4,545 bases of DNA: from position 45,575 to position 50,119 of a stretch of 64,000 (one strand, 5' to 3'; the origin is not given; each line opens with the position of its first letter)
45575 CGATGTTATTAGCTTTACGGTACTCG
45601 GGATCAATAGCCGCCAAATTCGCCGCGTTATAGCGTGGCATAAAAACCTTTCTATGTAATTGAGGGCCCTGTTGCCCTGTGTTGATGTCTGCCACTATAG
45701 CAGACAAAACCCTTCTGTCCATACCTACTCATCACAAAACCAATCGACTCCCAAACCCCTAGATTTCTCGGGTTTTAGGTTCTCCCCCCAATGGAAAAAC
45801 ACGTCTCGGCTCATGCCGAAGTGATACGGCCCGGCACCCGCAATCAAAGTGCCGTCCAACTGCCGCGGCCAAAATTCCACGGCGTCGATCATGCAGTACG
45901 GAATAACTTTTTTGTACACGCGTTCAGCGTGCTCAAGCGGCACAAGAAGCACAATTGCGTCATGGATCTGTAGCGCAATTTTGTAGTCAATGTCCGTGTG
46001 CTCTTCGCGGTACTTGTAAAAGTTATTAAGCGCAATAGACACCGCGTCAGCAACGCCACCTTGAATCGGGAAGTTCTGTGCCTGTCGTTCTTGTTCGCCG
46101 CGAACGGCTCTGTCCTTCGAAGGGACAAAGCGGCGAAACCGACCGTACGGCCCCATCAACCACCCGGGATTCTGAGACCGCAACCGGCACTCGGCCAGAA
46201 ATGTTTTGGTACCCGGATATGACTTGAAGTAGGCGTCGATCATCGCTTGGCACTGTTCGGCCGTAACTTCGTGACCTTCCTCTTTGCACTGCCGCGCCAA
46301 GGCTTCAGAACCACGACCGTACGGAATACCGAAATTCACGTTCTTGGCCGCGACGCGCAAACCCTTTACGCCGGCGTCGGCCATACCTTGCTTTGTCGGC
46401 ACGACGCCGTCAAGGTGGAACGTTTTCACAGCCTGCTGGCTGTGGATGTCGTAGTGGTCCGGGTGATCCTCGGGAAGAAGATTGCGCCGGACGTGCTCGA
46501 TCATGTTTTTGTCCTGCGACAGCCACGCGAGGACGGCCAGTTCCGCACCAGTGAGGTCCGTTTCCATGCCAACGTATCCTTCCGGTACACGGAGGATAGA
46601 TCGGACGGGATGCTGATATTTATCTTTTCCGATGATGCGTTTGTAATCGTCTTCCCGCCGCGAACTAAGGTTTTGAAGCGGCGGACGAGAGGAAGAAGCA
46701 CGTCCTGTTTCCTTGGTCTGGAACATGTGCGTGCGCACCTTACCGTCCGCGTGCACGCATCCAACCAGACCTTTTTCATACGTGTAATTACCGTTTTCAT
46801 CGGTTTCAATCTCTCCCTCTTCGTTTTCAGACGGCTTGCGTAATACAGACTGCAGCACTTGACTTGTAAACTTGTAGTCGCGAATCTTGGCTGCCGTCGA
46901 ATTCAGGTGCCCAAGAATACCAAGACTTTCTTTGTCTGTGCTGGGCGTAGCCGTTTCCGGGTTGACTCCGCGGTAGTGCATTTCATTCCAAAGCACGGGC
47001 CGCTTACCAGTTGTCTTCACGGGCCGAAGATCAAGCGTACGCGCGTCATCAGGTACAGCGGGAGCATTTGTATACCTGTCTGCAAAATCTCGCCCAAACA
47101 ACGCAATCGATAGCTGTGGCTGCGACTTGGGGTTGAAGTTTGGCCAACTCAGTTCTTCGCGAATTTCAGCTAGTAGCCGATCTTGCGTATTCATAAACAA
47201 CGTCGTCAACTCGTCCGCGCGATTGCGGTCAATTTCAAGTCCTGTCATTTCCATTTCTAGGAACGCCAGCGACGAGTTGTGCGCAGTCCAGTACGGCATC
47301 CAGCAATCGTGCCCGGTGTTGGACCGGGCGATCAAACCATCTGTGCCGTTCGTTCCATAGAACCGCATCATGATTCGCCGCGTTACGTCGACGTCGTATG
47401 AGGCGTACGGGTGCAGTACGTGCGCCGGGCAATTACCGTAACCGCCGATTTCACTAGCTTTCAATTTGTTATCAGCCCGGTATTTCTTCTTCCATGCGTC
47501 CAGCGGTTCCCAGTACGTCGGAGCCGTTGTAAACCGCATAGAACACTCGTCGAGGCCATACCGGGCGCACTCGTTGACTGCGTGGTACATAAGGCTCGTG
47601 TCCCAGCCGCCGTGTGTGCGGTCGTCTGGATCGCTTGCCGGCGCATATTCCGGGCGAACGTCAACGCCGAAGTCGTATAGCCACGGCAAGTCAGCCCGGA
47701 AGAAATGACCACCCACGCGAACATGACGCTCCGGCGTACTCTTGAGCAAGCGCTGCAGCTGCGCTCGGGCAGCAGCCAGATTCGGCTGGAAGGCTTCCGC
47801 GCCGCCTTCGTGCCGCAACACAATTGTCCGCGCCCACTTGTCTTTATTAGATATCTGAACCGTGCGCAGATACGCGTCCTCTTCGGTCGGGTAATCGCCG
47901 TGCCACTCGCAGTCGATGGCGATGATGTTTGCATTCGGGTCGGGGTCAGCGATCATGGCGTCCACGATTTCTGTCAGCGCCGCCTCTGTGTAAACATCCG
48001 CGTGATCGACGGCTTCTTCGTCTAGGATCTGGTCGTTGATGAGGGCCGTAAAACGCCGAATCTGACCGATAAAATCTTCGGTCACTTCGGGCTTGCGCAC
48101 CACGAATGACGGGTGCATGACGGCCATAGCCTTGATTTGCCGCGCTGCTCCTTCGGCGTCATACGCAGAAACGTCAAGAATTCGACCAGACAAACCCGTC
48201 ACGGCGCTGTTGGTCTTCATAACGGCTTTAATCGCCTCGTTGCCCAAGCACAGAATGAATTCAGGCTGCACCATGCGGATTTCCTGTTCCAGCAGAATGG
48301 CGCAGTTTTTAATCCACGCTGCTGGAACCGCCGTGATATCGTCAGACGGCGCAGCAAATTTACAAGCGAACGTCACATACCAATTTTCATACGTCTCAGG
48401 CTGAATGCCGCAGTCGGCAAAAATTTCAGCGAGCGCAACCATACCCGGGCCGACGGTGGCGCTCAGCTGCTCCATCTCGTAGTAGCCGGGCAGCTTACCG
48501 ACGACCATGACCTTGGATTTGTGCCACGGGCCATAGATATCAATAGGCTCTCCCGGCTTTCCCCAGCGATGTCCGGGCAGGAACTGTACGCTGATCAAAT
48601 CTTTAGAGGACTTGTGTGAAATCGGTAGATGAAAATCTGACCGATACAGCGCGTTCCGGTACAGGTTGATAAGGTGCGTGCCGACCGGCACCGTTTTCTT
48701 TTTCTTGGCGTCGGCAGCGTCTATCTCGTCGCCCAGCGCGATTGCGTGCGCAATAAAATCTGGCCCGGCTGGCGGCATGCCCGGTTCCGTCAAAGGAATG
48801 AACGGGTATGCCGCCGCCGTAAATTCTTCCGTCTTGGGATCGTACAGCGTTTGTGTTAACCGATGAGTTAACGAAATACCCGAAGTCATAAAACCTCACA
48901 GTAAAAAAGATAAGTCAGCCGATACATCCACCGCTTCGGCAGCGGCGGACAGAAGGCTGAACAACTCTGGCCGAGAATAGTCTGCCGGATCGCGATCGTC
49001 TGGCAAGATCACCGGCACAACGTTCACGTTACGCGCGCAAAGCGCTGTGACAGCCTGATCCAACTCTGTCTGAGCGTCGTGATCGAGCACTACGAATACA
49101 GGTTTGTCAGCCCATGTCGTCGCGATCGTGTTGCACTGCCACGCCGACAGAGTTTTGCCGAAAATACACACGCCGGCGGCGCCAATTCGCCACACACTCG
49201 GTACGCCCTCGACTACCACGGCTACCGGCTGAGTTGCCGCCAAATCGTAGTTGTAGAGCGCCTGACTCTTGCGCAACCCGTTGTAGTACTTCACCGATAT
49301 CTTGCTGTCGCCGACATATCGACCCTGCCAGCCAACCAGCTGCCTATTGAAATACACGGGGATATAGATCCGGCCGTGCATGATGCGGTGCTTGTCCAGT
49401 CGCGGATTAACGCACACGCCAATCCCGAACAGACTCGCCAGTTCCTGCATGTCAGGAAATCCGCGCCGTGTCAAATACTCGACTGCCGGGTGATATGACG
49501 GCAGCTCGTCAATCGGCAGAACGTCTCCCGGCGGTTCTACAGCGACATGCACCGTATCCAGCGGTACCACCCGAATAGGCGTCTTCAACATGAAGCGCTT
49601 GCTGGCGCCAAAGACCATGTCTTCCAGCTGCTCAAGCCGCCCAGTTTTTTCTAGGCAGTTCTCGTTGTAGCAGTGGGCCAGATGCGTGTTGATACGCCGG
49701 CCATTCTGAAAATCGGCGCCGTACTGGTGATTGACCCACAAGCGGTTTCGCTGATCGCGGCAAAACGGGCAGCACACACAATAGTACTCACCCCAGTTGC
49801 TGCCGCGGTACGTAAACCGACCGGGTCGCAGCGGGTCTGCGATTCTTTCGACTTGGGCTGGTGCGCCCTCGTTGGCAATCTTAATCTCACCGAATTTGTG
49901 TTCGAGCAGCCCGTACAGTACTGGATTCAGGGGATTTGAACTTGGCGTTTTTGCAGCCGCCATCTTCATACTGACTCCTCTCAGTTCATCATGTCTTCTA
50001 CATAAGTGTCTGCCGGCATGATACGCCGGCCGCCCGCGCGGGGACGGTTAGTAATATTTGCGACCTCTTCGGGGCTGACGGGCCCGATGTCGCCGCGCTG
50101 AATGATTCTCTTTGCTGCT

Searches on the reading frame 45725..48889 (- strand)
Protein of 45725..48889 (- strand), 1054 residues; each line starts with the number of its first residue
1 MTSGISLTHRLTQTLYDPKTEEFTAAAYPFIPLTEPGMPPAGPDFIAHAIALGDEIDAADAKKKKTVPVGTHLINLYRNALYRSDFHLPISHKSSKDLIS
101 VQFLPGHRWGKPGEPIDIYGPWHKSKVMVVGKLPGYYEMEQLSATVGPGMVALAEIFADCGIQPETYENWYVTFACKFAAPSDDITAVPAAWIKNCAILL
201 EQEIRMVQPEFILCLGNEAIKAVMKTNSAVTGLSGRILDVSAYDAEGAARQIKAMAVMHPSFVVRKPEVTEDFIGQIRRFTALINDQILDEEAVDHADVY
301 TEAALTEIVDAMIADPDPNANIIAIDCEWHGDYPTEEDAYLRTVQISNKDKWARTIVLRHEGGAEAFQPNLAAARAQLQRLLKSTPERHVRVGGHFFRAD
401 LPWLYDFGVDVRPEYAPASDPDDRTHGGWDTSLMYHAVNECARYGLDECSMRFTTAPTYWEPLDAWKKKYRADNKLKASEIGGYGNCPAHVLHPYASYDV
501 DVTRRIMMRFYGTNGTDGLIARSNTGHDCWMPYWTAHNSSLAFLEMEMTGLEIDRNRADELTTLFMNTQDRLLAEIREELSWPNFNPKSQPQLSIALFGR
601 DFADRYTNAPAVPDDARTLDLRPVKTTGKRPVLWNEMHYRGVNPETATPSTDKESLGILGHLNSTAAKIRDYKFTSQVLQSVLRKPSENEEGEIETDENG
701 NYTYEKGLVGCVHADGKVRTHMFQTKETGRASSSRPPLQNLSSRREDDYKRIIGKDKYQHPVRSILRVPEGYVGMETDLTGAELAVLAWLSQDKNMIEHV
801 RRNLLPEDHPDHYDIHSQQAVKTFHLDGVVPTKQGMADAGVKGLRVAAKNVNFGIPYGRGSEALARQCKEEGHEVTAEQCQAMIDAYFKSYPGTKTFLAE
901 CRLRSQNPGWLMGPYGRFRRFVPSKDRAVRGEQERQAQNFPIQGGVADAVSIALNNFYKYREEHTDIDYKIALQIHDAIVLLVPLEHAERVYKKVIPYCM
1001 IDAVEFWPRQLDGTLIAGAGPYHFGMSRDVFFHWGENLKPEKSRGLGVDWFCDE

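Call 39: search_protein_families(library=phrogs, proteins=[window:45725-48889:-], max_evalue=0.00001)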
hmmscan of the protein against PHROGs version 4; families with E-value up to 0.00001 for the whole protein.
window:45725-48889:- (1054 aa): 5 families
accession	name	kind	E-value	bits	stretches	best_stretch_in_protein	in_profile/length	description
phrog_17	-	DNA, RNA and nucleotide metabolism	1.2e-95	322.7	1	124-1018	479-1222/1445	DNA polymerase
phrog_2573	-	DNA, RNA and nucleotide metabolism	4.9e-24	86.1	1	759-1009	2-254/336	DNA polymerase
phrog_5995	-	DNA, RNA and nucleotide metabolism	3e-20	73.8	1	870-1006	14-150/236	DNA polymerase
phrog_10285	-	DNA, RNA and nucleotide metabolism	8e-07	29.4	0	751-902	34-168/321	DNA polymerase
phrog_22619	-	DNA, RNA and nucleotide metabolism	3.8e-06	26.2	0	761-895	602-748/954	DNA polymerase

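Call 43: search_dna_similar(query=window:45725-48889:-, collection=phages, mode=protein, max_evalue=1e-10, max_rows=15)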
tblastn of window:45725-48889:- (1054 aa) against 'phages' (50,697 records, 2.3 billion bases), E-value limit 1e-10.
Records with a match: 1312; places in all: 1312; records where one place covers at least 80% of the query: 0.
Best place of each record, by identity: <60% 1312.
By first word of the organism name: Vibrio 361; Salmonella 270; Bacillus 132; Escherichia 132; Staphylococcus 120; Klebsiella 81; Listeria 49; Bacteriophage 37; Thermus 19; Phage 12; and 35 more.
By host as written in the record: - 403; Escherichia coli 43; Listeria monocytogenes 40; Salmonella enterica subsp. enterica serovar Enteritidis PT1 39; Vibrio harveyi BAA-1116 36; Staphylococcus aureus 36; Salmonella sp. 25; Klebsiella pneumoniae 25; and 271 more.
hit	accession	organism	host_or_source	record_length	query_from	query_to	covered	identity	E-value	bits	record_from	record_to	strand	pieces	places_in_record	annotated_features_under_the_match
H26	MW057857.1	Providencia phage PSTCR5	Providencia stuartii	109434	210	983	73%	24.4%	8e-28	128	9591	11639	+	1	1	DNA polymerase I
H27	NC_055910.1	Providencia phage PSTCR5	Providencia stuartii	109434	210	983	73%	24.4%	8e-28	128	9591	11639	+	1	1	DNA polymerase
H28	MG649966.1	Vibrio phage Ceto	Vibrio harveyi BAA-1116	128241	210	983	73%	23.8%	1e-29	134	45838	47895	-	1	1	DNA polymerase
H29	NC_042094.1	Vibrio phage Ceto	Vibrio harveyi BAA-1116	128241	210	983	73%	23.8%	1e-29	134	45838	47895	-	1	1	DNA polymerase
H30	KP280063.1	Vibrio phage phi 3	Vibrio cholerae 1051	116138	210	983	73%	23.8%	3e-29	132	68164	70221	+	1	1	DNA polymerase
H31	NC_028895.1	Vibrio phage phi 3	Vibrio cholerae 1051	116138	210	983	73%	23.8%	3e-29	132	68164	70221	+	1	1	DNA polymerase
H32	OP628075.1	Lysinibacillus phage vB_LfM_LysYB1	Lysinibacillus fusiformis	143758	125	992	67%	25.1%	7e-19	177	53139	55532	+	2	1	DNA polymerase family A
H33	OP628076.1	Lysinibacillus phage vB_LfM_LysYB2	Lysinibacillus fusiformis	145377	125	992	67%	25.1%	7e-19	177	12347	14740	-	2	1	DNA polymerase family A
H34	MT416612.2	Bacillus phage YungSlug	Bacillus thuringiensis kurstaki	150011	125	944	59%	27.0%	1e-12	156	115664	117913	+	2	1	DNA polymerase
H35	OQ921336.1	Bacillus phage SPO1L1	Bacillus subtilis BEST7003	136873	228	995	73%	21.7%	2e-23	114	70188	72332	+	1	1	hypothetical protein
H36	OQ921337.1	Bacillus phage SPO1L2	Bacillus subtilis BEST7003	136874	228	995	73%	21.7%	2e-23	114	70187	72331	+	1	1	hypothetical protein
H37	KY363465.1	Providencia phage vB_PreS_PR1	Providencia sp.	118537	210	855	61%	24.2%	9e-16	89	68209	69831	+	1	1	DNA polymerase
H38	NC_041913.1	Providencia phage vB_PreS_PR1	Providencia sp.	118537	210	855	61%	24.2%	9e-16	89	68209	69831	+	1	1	DNA polymerase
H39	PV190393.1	Aeromonas phage AhP_Mru1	Aeromonas hydrophila subsp. hydrophila ...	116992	400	980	55%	26.8%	2e-21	107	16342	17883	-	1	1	DNA polymerase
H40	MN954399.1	Vibrio phage VPT02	Vibrio parahaemolyticus ATCC 33844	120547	385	983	57%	25.8%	9e-28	128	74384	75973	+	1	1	DNA polymerase I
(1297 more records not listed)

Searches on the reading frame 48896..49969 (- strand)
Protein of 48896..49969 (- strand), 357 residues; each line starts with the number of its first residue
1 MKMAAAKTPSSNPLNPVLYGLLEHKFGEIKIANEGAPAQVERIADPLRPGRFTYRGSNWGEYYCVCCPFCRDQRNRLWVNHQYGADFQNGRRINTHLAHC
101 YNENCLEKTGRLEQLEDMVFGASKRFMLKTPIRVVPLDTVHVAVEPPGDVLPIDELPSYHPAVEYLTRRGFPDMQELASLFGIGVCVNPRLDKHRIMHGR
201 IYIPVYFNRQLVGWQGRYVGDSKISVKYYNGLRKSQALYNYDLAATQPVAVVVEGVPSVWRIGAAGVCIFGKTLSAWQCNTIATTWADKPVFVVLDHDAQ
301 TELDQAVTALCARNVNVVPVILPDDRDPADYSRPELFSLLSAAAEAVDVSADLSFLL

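Call 39: search_protein_families(library=phrogs, proteins=[window:48896-49969:-], max_evalue=0.00001)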
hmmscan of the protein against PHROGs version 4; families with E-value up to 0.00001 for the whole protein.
window:48896-49969:- (357 aa): 1 family
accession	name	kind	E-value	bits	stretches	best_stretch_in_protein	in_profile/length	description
phrog_47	-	DNA, RNA and nucleotide metabolism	2.4e-40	139.9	1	53-343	44-333/947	DNA primase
